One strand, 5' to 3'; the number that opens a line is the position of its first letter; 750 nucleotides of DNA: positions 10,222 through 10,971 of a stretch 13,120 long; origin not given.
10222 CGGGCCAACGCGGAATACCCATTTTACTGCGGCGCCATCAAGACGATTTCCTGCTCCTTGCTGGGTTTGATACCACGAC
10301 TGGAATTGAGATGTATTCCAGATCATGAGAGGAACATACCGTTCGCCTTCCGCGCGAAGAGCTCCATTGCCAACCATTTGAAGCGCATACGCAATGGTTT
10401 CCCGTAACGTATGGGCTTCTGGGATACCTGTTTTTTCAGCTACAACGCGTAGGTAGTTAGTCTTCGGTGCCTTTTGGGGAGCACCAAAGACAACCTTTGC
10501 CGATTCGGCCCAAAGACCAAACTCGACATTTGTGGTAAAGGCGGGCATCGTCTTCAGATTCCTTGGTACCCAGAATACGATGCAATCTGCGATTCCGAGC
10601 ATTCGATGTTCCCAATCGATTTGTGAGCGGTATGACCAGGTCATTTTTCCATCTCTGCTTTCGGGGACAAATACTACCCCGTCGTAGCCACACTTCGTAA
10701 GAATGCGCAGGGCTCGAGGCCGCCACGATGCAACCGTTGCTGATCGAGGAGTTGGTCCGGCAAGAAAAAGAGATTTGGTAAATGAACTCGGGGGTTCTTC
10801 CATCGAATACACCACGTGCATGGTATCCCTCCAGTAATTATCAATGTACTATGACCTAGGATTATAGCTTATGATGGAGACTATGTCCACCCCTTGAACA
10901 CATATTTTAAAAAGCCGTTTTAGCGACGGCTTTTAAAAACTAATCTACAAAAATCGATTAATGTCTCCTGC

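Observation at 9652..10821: Fusion of a DNPH1/nucleoside-2-deoxyribosyltransferase-like N-glycosidase domain to a Nudix hydrolase, next to a stand-alone M50 protease in an accessory-looking minus-strand block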

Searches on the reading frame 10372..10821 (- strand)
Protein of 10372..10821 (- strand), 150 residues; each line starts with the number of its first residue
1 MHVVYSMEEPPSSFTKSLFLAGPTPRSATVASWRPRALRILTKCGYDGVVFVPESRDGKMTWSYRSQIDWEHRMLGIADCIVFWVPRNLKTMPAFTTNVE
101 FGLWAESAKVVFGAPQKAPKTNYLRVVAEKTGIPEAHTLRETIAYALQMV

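Call 34: search_solved_structures(query=A2, max_evalue=10, show_alignments=4)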
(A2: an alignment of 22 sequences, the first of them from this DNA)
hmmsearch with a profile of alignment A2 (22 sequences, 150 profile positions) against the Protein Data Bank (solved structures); distinct sequences matched with E-value up to 10: 4.
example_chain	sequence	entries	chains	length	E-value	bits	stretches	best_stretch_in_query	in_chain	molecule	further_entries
4mcj_A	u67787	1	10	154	5.7e-06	29.5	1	11-143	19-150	Uncharacterized protein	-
9uv0_A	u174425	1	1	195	0.46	13.6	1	60-130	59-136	Putative cyclic ADP-D-ribose synthase ThsB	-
7l5i_A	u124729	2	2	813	0.62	13.2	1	63-124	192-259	Trimethylamine-N-oxide reductase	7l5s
6lp9_B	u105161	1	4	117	1.5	11.9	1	38-65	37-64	nsp1 protein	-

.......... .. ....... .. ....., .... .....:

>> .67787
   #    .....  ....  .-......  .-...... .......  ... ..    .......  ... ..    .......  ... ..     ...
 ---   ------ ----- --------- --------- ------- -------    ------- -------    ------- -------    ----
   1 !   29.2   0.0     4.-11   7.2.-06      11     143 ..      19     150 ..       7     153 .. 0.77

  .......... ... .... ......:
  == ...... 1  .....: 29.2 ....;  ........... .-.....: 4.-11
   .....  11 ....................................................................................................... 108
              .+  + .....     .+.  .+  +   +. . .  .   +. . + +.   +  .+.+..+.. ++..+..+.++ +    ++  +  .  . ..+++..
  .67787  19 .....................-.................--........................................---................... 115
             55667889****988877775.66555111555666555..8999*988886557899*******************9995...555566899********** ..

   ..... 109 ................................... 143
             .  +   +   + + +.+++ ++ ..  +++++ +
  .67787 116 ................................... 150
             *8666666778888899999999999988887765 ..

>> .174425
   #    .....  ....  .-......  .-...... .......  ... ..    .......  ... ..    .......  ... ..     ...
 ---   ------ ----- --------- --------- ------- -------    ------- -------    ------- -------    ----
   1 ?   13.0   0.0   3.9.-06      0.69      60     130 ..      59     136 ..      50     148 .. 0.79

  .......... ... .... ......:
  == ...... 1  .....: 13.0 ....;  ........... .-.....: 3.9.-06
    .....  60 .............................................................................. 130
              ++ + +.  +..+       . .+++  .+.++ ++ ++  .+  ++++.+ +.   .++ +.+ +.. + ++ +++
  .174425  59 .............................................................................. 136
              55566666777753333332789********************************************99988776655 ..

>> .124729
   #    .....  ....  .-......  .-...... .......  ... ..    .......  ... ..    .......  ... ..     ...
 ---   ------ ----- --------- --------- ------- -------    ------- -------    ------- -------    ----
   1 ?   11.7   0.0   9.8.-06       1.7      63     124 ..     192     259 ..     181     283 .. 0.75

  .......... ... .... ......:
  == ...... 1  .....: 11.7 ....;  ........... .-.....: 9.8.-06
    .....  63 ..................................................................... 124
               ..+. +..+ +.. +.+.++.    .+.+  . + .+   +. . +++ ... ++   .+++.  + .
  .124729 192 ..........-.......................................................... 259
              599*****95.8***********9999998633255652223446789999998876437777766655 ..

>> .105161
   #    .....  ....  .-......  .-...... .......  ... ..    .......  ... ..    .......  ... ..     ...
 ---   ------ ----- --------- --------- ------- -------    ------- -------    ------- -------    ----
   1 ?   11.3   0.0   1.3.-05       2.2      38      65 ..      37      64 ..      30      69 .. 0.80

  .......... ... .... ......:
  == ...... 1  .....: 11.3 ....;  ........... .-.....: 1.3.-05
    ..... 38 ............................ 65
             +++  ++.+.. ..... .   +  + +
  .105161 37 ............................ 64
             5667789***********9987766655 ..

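Call 42: predict_structure(alignment_id=A2)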
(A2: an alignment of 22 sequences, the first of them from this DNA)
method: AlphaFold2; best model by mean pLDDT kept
length: 150 residues; sequences in the alignment: 22
mean_pLDDT: 93.4   pTM: 0.90
mean pLDDT of the five models: 93.4, 93.2, 91.1, 88.5, 87.1
residues with pLDDT >= 90: 116; 70-90: 33; 50-70: 1; < 50: 0
segments of 3 or more residues with pLDDT < 50: none
pLDDT, mean of each block of 10 residues (from residue 1): 96 97 86 96 98 87 83 97 93 86 96 96 95 98 98
secondary structure, 60 per line:
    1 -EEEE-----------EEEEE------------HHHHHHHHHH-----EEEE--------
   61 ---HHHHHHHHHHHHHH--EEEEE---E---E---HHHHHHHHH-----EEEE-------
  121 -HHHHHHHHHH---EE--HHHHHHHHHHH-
elements in order: E2-5 E17-21 H34-43 E49-52 H64-77 E80-84 H96-104 E110-113 H122-131 H139-149

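Call 44: fold_search(model_id=the predicted structure, library=pdb)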
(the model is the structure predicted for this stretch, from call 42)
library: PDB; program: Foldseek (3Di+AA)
matches with E <= 10: 793; with E <= 0.001: 8
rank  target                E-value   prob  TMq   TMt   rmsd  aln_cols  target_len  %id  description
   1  4mcj_C                7.2e-08  1.00  0.77  0.76   2.7       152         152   20  Crystal structure of a putative nucleoside deoxyribosyltransferase (BDI_0649) from Parabacteroides distasonis ATCC 850 (released 2013-09-04)
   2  4mcj_B                3.0e-07  1.00  0.74  0.73   3.2       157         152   20  Crystal structure of a putative nucleoside deoxyribosyltransferase (BDI_0649) from Parabacteroides distasonis ATCC 850 (released 2013-09-04)
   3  4mcj_G                3.2e-07  1.00  0.78  0.76   2.6       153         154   19  Crystal structure of a putative nucleoside deoxyribosyltransferase (BDI_0649) from Parabacteroides distasonis ATCC 850 (released 2013-09-04)
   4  4mcj_J                5.0e-07  1.00  0.72  0.71   3.3       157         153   19  Crystal structure of a putative nucleoside deoxyribosyltransferase (BDI_0649) from Parabacteroides distasonis ATCC 850 (released 2013-09-04)
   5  4mcj_A                6.4e-07  1.00  0.71  0.71   3.4       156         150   19  Crystal structure of a putative nucleoside deoxyribosyltransferase (BDI_0649) from Parabacteroides distasonis ATCC 850 (released 2013-09-04)
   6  4mcj_I                6.8e-07  1.00  0.70  0.70   3.3       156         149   18  Crystal structure of a putative nucleoside deoxyribosyltransferase (BDI_0649) from Parabacteroides distasonis ATCC 850 (released 2013-09-04)
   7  4mcj_H                9.4e-07  1.00  0.72  0.72   3.4       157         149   19  Crystal structure of a putative nucleoside deoxyribosyltransferase (BDI_0649) from Parabacteroides distasonis ATCC 850 (released 2013-09-04)
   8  4mcj_E                1.0e-06  1.00  0.71  0.71   3.3       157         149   20  Crystal structure of a putative nucleoside deoxyribosyltransferase (BDI_0649) from Parabacteroides distasonis ATCC 850 (released 2013-09-04)
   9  4jem_A                2.9e-03  1.00  0.62  0.60   4.2       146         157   19  Crystal structure of MilB complexed with cytidine 5'-monophosphate (released 2013-09-11)
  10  9emw_D                3.8e-03  1.00  0.59  0.59   4.5       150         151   17  Nucleoside 2'deoxyribosyltransferase from Chroococcidiopsis thermalis PCC 7203 Y7F Mutant bound to ImmH-Forodesine (released 2025-05-14)
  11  8of6_A                6.4e-03  1.00  0.55  0.56   6.0       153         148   14  Structure of YtoQ (released 2024-03-27)
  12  8rh3_A                6.8e-03  1.00  0.58  0.56   4.4       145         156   19  Nucleoside 2'deoxyribosyltransferase from Chroococcidiopsis thermalis PCC 7203 WT bound to Gemcitabine (released 2024-02-21)
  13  8of6_I                8.2e-03  1.00  0.58  0.59   5.3       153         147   14  Structure of YtoQ (released 2024-03-27)
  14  4lzp_C                9.4e-03  0.95  0.46  0.43   6.1       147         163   10  Structure of the TIR domain of the immunosuppressor BtpA from Brucella (released 2013-11-06)
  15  8qc0_D                1.2e-02  1.00  0.58  0.58   4.4       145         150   19  Nucleoside 2'deoxyribosyltransferase from Chroococcidiopsis thermalis PCC 7203 WT ribosylated (released 2024-02-21)
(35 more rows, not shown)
